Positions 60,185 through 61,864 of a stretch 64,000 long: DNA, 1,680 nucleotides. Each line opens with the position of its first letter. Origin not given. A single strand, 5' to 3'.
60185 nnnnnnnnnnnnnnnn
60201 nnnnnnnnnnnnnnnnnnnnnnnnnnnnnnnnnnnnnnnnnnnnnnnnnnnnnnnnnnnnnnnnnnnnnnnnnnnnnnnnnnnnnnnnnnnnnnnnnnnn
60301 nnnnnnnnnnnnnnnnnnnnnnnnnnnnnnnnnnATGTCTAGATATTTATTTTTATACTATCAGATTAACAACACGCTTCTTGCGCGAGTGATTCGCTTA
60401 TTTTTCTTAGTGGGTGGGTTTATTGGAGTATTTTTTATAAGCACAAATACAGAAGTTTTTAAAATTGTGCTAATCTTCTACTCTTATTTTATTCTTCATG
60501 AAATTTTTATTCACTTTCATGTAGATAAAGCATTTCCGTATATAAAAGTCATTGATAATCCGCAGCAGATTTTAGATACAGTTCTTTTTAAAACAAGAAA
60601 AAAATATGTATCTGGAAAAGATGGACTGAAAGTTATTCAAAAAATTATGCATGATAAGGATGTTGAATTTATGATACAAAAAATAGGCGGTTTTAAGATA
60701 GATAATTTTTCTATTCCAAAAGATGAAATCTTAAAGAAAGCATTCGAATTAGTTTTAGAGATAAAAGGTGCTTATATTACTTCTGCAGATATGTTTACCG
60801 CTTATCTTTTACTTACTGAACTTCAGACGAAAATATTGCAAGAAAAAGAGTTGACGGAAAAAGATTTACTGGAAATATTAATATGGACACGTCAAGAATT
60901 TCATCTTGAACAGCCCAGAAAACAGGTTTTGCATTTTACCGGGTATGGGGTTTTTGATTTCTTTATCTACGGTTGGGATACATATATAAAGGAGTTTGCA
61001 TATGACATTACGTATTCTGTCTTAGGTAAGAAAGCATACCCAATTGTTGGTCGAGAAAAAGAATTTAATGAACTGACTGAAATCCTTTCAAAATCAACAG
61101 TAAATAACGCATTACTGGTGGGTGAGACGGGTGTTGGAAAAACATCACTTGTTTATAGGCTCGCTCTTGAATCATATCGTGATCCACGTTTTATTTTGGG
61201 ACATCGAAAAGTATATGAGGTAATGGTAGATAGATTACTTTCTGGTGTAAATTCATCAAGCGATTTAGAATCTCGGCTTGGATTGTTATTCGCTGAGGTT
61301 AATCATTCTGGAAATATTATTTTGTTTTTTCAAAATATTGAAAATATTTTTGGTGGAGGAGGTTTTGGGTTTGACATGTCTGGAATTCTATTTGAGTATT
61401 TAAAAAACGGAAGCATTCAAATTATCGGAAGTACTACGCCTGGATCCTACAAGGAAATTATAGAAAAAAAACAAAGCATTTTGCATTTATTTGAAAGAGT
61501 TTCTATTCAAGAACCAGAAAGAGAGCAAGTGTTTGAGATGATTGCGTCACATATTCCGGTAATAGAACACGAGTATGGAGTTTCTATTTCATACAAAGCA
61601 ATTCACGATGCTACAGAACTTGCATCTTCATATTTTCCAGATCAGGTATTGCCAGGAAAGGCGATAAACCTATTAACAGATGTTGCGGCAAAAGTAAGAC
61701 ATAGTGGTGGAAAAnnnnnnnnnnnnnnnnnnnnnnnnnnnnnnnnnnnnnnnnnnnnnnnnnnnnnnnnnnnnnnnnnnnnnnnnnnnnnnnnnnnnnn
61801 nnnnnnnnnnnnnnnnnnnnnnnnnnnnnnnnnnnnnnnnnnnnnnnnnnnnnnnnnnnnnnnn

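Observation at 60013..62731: Second Hsp100 paralog is membrane-anchored, possibly frameshift-fused to an upstream 4-TM ORF, and has a catalytically dead first Walker B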

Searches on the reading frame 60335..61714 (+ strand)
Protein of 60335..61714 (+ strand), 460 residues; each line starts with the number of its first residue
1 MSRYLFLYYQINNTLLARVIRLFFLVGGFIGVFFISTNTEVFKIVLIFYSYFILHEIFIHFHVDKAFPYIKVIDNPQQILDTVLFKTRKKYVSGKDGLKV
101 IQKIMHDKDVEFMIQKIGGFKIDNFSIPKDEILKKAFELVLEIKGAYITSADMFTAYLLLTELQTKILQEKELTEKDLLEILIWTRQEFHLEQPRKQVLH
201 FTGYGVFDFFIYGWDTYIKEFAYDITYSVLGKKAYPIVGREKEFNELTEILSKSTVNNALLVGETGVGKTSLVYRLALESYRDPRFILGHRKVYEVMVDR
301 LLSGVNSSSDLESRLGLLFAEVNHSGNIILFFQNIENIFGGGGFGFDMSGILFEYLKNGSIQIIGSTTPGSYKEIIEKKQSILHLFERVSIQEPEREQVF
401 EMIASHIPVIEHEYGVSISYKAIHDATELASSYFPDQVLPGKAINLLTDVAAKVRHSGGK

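Call 16: find_homologous_proteins(query=window:60335-61714:+, max_evalue=1e-10)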
Query window:60335-61714:+ (460 aa): 3657 proteins with E <= 1e-10 among 8000 candidates; the best 120 are listed.
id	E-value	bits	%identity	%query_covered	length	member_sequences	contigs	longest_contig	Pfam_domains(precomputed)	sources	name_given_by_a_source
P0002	0.0e+0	1011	100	100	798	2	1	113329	PF00158.33,PF07724.21,PF12775.14,PF00004.36,PF13401.13,PF17871.8,PF07728.21,PF10431.16,PF20720.4,PF13191.13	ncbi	-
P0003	3.5e-265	898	85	100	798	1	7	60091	PF00158.33,PF07724.21,PF12775.14,PF00004.36,PF13401.13,PF17871.8,PF07728.21,PF10431.16,PF20720.4,PF13191.13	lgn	-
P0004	1.4e-196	672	70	92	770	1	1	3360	PF00158.33,PF07724.21,PF12775.14,PF00004.36,PF13401.13,PF17871.8,PF07728.21,PF10431.16,PF20720.4,PF13191.13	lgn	-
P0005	3.0e-163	562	56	99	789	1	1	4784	PF00158.33,PF07724.21,PF12775.14,PF00004.36,PF13401.13,PF17871.8,PF05673.20,PF07728.21,PF10431.16,PF20720.4,PF13191.13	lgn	-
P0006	3.4e-161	556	55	100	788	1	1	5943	PF00004.36,PF13401.13,PF17871.8,PF13238.13,PF05673.20,PF07728.21,PF13191.13,PF01695.24,PF00158.33,PF07724.21,PF12775.14,PF10431.16,PF20720.4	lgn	-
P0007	1.9e-160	553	56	96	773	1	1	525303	PF08477.20,PF00004.36,PF13401.13,PF17871.8,PF13238.13,PF05673.20,PF07728.21,PF13191.13,PF01695.24,PF00158.33,PF07724.21,PF12775.14,PF05729.19,PF10431.16,PF20720.4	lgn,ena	-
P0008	3.3e-158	546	55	98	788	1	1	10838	PF00004.36,PF13401.13,PF17871.8,PF05673.20,PF07728.21,PF13191.13,PF00158.33,PF07724.21,PF12775.14,PF05729.19,PF10431.16,PF20720.4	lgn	-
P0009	7.0e-158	545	56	98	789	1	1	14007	PF00004.36,PF13401.13,PF03193.23,PF17871.8,PF05673.20,PF07728.21,PF13191.13,PF00158.33,PF07724.21,PF12775.14,PF05729.19,PF01078.28,PF10431.16,PF20720.4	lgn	-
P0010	9.8e-157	541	55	98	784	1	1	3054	PF00004.36,PF13401.13,PF03193.23,PF17871.8,PF05673.20,PF07728.21,PF13191.13,PF00158.33,PF07724.21,PF12775.14,PF01078.28,PF10431.16,PF20720.4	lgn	-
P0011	2.4e-155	536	54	100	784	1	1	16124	PF00158.33,PF07724.21,PF12775.14,PF00004.36,PF13401.13,PF17871.8,PF05673.20,PF07728.21,PF10431.16,PF20720.4,PF13191.13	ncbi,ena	-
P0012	3.3e-154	533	54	96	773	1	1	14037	PF00004.36,PF13401.13,PF17871.8,PF13238.13,PF05673.20,PF07728.21,PF13191.13,PF01695.24,PF00158.33,PF07724.21,PF12775.14,PF05729.19,PF10431.16,PF20720.4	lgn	-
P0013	1.6e-153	530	54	93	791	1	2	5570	PF00004.36,PF13401.13,PF17871.8,PF13238.13,PF05673.20,PF01637.25,PF07728.21,PF13191.13,PF01695.24,PF00158.33,PF07724.21,PF00005.34,PF12775.14,PF10431.16,PF20720.4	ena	-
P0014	2.8e-153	530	52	99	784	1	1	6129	PF00158.33,PF07724.21,PF12775.14,PF00004.36,PF13401.13,PF17871.8,PF05673.20,PF07728.21,PF10431.16,PF20720.4,PF13191.13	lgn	-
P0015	6.7e-153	528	53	98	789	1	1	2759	PF20030.6,PF08477.20,PF00004.36,PF13401.13,PF17871.8,PF13238.13,PF05673.20,PF07728.21,PF13191.13,PF06414.19,PF00158.33,PF07724.21,PF00005.34,PF12775.14,PF00910.29,PF10431.16,PF20720.4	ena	-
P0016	2.0e-152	527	53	100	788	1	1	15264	PF00158.33,PF07724.21,PF00004.36,PF13401.13,PF03193.23,PF17871.8,PF07728.21,PF10431.16,PF20720.4,PF13191.13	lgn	-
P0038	5.8e-98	347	40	98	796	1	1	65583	PF00004.36,PF13401.13,PF17871.8,PF05673.20,PF07728.21,PF13191.13,PF01695.24,PF00158.33,PF07724.21,PF12775.14,PF10431.16,PF20720.4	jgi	jgi:ATP-dependent Clp protease ATP-binding subunit ClpC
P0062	1.6e-89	319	39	90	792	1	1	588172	PF13173.13,PF08477.20,PF00004.36,PF13401.13,PF13238.13,PF05673.20,PF05496.19,PF07728.21,PF00931.29,PF13191.13,PF00158.33,PF07724.21,PF00005.34,PF12775.14,PF05729.19,PF00910.29,PF10431.16,PF25199.2,PF20720.4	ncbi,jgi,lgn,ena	-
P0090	2.0e-80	289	37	91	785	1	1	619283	PF06414.19,PF00270.36,PF07724.21,PF00004.36,PF17871.8,PF07728.21,PF10431.16,PF20720.4,PF13191.13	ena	-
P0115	2.1e-68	250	32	100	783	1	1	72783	PF00158.33,PF07724.21,PF12775.14,PF00004.36,PF13401.13,PF17871.8,PF07728.21,PF10431.16,PF13191.13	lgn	-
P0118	3.3e-66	243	33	98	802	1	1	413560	PF00158.33,PF07724.21,PF00004.36,PF13401.13,PF17871.8,PF07728.21,PF10431.16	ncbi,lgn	-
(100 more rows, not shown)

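Call 20: find_encoding_contigs(protein=P0003, flank=4000, max_places=1)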
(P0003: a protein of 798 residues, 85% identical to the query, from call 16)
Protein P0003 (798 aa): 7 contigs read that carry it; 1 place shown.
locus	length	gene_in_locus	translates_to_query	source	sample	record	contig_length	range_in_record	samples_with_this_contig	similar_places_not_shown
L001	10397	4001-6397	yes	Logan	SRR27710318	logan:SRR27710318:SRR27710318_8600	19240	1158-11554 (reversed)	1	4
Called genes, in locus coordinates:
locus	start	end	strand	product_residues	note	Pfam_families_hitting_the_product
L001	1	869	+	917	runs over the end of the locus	PF02861:Clp_N, PF23569:NBD_SMAX1, PF00004:AAA, PF17871:AAA_lid_9, PF00004:AAA, PF07724:AAA_2, PF07728:AAA_5, PF10431:ClpB_D2-small, +9 more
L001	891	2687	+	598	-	PF22148:Fervidolysin_NPro-like (faint), PF00082:Peptidase_S8, PF17210:SdrD_B (weak), PF13620:CarboxypepD_reg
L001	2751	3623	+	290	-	PF00226:DnaJ, PF01556:DnaJ_C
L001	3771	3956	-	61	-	-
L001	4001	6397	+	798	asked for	PF00158:Sigma54_activat (faint), PF12775:AAA_7 (faint), PF13191:AAA_16 (weak), PF17871:AAA_lid_9, PF00004:AAA (weak), PF07724:AAA_2, PF07728:AAA_5, PF10431:ClpB_D2-small, +2 more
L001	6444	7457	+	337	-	PF00389:2-Hacid_dh, PF02826:2-Hacid_dh_C, PF03446:NAD_binding_2 (weak)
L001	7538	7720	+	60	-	-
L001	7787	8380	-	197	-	PF04203:Sortase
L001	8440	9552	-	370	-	-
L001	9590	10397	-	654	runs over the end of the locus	?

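Call 21: find_encoding_contigs(protein=P0007, flank=4000, max_places=1)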
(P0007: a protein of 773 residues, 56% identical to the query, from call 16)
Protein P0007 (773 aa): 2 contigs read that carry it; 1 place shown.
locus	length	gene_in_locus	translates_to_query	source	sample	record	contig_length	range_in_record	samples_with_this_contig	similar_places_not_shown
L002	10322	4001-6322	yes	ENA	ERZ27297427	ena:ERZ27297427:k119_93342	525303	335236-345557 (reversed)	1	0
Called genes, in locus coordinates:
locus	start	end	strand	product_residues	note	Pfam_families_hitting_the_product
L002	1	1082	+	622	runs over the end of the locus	PF22148:Fervidolysin_NPro-like (faint), PF00082:Peptidase_S8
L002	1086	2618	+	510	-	-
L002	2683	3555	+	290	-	PF00226:DnaJ, PF01556:DnaJ_C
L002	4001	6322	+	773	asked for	PF01695:IstB_IS21 (faint), PF13191:AAA_16 (weak), PF00004:AAA (weak), PF17871:AAA_lid_9, PF00004:AAA (weak), PF07724:AAA_2, PF07728:AAA_5, PF10431:ClpB_D2-small, +8 more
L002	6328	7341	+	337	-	PF00389:2-Hacid_dh, PF02826:2-Hacid_dh_C, PF03446:NAD_binding_2 (weak)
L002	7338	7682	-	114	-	PF04020:Phage_holin_4_2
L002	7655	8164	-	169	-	-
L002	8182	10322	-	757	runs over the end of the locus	-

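Call 22: find_encoding_contigs(protein=P0038, flank=4000, max_places=1)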
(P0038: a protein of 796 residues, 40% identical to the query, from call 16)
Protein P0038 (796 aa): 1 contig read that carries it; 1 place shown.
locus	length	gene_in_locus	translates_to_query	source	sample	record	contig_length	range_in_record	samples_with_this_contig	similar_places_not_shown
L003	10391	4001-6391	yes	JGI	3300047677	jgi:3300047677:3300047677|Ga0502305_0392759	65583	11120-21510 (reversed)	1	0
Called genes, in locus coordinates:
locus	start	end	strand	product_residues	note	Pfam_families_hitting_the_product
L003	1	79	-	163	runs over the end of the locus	PF07963:N_methyl (weak)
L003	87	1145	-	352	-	PF00482:T2SSF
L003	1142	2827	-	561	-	PF05157:MshEN, PF00437:T2SSE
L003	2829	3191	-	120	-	PF00072:Response_reg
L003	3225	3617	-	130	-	PF01627:Hpt (weak)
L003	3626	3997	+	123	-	-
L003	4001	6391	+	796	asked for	PF13191:AAA_16 (weak), PF00004:AAA (weak), PF13401:AAA_22 (weak), PF17871:AAA_lid_9, PF00004:AAA, PF07724:AAA_2, PF07728:AAA_5, PF10431:ClpB_D2-small, +5 more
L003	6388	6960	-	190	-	PF04203:Sortase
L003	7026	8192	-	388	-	-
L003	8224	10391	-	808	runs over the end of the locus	-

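Call 23: find_encoding_contigs(protein=P0062, flank=4000, max_places=1)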
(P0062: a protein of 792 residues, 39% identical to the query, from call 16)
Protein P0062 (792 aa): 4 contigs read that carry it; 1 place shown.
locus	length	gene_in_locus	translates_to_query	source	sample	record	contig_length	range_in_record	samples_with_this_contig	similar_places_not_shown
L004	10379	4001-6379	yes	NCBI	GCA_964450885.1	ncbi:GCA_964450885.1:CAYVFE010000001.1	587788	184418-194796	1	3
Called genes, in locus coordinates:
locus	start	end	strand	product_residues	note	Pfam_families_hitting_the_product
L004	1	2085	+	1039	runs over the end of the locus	PF01447:Peptidase_M4, PF02868:Peptidase_M4_C, PF04389:Peptidase_M28, PF01546:Peptidase_M20 (weak), PF05450:Nicastrin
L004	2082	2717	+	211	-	-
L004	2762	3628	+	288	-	PF00226:DnaJ, PF01556:DnaJ_C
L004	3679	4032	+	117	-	-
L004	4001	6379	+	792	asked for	PF00931:NB-ARC (faint), PF13191:AAA_16 (weak), PF00004:AAA (weak), PF00158:Sigma54_activat (weak), PF00004:AAA, PF07724:AAA_2, PF07728:AAA_5, PF10431:ClpB_D2-small, +12 more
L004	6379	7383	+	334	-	PF00389:2-Hacid_dh, PF02826:2-Hacid_dh_C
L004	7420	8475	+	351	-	PF00348:polyprenyl_synt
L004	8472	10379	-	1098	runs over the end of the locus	PF00873:ACR_tran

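Call 70: find_encoding_contigs(protein=P0118, flank=2500, max_places=1)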
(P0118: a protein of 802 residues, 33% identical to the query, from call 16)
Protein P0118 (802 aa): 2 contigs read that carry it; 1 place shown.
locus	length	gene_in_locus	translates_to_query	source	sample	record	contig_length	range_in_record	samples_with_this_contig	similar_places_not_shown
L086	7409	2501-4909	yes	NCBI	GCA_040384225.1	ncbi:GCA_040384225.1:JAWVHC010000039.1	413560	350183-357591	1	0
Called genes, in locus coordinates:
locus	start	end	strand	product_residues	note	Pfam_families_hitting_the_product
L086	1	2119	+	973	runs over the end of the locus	PF00580:UvrD-helicase, PF01443:Viral_helicase1 (faint), PF13245:AAA_19, PF13604:AAA_30 (faint), PF13361:UvrD_C, PF13538:UvrD_C_2 (faint), PF10926:DUF2800 (weak), PF12705:PDDEXK_1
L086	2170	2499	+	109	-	-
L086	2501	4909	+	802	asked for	PF13401:AAA_22 (faint), PF17871:AAA_lid_9, PF00158:Sigma54_activat (weak), PF00004:AAA (weak), PF07724:AAA_2, PF07728:AAA_5, PF10431:ClpB_D2-small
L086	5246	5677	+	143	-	PF01797:Y1_Tnp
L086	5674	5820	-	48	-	-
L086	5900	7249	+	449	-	PF08529:NusA_N, PF13184:KH_NusA_1st, PF26594:KH_NusA_2nd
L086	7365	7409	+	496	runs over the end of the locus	PF00009:GTP_EFTU, PF00071:Ras, PF01926:MMR_HSR1, PF22042:EF-G_D2, PF11987:IF-2, PF03144:GTP_EFTU_D2 (weak)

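Call 71: find_encoding_contigs(protein=P0115, flank=2500, max_places=1)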
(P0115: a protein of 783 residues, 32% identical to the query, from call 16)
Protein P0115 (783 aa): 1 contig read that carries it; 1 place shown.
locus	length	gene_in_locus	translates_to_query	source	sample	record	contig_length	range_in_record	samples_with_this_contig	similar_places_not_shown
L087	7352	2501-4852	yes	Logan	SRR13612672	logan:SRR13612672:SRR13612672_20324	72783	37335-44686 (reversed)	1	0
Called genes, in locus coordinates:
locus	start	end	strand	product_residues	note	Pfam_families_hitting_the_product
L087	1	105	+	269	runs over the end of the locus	PF13175:AAA_15 (faint), PF00005:ABC_tran, PF13304:AAA_21 (faint)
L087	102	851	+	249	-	PF01061:ABC2_membrane, PF12698:ABC2_membrane_3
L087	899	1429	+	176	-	-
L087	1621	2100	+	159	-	-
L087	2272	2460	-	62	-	-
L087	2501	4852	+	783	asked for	PF00158:Sigma54_activat (faint), PF12775:AAA_7 (faint), PF13191:AAA_16 (faint), PF17871:AAA_lid_9 (weak), PF00004:AAA (weak), PF07724:AAA_2, PF07728:AAA_5 (weak), PF10431:ClpB_D2-small, +1 more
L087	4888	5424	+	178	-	PF13453:Zn_ribbon_TFIIB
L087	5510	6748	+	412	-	PF08529:NusA_N, PF13184:KH_NusA_1st, PF26594:KH_NusA_2nd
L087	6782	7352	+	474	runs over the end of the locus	PF00009:GTP_EFTU, PF00071:Ras (weak), PF01926:MMR_HSR1, PF22042:EF-G_D2, PF11987:IF-2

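Call 72: find_encoding_contigs(protein=P0090, flank=2500, max_places=1)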
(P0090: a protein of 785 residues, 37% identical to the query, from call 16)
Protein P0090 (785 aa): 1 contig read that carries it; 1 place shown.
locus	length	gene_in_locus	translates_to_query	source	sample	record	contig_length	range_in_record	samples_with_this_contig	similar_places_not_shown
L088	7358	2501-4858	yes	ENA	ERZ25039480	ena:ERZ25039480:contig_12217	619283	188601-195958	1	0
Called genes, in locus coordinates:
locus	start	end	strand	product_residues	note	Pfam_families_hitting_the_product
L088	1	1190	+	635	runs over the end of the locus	PF00012:HSP70, PF14450:FtsA (faint), PF06723:MreB_Mbl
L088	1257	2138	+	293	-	PF00226:DnaJ, PF01556:DnaJ_C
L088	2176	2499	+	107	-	-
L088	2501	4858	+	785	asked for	PF00270:DEAD (faint), PF06414:Zeta_toxin (faint), PF13191:AAA_16 (faint), PF20720:nSTAND3 (faint), PF17871:AAA_lid_9, PF07724:AAA_2, PF07728:AAA_5 (weak), PF10431:ClpB_D2-small, +1 more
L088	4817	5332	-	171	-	PF00293:NUDIX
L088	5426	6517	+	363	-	PF08529:NusA_N, PF13184:KH_NusA_1st, PF26594:KH_NusA_2nd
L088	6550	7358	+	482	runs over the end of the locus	PF00009:GTP_EFTU, PF00071:Ras (weak), PF01926:MMR_HSR1, PF22042:EF-G_D2, PF11987:IF-2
